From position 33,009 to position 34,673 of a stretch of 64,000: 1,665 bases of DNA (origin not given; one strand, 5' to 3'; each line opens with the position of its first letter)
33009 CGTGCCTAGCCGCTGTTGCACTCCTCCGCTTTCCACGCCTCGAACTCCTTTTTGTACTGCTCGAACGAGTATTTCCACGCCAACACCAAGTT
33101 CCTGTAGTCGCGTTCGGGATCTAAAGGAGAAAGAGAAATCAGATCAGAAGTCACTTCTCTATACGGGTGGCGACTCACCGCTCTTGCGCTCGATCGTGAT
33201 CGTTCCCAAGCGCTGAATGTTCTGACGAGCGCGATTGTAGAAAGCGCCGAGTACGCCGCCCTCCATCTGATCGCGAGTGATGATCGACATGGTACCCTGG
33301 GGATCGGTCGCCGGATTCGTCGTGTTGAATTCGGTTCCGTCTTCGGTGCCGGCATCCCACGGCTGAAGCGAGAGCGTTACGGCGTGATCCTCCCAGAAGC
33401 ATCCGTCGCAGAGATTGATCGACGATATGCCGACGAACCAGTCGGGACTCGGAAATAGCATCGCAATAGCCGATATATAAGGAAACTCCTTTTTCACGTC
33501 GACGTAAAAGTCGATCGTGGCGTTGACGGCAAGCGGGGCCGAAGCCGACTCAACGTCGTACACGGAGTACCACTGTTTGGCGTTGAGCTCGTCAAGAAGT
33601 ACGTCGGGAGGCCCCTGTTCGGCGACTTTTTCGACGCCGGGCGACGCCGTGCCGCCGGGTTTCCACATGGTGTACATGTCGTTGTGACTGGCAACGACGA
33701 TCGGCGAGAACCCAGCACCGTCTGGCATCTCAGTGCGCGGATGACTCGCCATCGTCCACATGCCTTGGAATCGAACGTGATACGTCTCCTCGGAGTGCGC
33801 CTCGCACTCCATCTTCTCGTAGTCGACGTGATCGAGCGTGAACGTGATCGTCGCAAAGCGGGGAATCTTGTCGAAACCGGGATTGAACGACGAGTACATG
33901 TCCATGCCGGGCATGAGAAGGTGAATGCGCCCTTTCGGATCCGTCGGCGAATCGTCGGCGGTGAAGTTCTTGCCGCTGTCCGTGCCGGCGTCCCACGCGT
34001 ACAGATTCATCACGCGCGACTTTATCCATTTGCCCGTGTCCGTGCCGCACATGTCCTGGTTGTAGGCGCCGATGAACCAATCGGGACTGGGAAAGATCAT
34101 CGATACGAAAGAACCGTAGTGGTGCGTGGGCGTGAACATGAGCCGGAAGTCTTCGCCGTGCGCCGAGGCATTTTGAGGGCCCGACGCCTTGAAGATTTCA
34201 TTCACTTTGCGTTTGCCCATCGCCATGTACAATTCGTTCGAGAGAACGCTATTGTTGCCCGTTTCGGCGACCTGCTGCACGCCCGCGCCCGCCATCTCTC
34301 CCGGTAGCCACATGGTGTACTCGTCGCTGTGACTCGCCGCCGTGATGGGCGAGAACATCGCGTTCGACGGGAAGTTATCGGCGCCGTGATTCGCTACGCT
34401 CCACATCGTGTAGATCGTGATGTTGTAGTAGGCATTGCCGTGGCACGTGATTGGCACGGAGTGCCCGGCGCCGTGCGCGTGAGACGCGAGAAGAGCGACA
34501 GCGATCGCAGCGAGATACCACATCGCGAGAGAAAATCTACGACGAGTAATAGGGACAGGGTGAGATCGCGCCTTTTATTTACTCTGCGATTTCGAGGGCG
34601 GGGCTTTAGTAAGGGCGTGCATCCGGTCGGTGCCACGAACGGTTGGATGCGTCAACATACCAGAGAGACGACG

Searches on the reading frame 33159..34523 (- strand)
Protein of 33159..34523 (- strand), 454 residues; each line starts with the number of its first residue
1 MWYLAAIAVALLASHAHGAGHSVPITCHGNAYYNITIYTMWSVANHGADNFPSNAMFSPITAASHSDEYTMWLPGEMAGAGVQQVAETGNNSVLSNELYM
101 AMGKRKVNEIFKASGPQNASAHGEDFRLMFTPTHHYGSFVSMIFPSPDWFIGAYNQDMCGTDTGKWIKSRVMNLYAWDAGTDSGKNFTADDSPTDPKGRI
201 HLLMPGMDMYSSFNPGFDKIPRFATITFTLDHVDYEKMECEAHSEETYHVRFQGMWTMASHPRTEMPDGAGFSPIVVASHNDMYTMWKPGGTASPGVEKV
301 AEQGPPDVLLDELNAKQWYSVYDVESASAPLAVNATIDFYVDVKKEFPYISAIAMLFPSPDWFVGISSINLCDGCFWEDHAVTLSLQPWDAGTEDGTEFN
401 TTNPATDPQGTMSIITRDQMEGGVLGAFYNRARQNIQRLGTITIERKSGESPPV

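Call 32: search_protein_families(library=pfam, proteins=[window:33159-34523:-], max_evalue=0.01)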
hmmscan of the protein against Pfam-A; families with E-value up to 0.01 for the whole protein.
window:33159-34523:- (454 aa): 1 family
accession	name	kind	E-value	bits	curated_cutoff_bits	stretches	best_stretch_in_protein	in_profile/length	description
PF06468.19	Spond_N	-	1.5e-86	289.9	24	2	247-436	2-192/194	Spondin_N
